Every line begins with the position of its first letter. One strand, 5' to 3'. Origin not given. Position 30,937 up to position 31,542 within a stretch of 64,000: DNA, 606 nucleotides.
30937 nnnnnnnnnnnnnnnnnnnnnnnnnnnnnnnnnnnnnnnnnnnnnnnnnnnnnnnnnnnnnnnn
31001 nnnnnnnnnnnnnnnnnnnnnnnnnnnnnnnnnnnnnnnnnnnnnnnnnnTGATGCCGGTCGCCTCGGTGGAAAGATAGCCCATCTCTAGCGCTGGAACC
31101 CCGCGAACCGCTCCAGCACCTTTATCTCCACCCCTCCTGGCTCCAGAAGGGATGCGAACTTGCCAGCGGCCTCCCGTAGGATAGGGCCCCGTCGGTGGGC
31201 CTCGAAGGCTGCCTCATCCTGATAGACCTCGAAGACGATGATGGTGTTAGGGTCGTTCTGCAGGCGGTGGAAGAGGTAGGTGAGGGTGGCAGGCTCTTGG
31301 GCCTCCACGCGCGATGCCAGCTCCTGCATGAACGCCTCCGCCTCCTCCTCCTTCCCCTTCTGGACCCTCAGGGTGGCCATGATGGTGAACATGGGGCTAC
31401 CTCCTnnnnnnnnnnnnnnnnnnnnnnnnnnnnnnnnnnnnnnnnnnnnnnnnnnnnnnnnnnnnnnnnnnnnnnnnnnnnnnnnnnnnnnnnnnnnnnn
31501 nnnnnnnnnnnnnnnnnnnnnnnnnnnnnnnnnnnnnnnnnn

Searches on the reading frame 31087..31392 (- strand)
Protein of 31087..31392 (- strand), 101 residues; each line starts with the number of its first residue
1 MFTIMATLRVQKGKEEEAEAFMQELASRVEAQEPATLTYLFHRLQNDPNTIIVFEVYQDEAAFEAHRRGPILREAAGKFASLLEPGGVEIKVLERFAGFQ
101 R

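Call 16: search_protein_families(library=pfam, proteins=[window:31087-31392:-], max_evalue=0.001)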
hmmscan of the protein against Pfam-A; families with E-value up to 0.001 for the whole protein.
window:31087-31392:- (101 aa): 1 family
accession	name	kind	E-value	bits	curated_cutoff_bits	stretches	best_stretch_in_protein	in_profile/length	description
PF03992.22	ABM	-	3.3e-15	56.5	23.1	1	1-76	1-76/78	Antibiotic biosynthesis monooxygenase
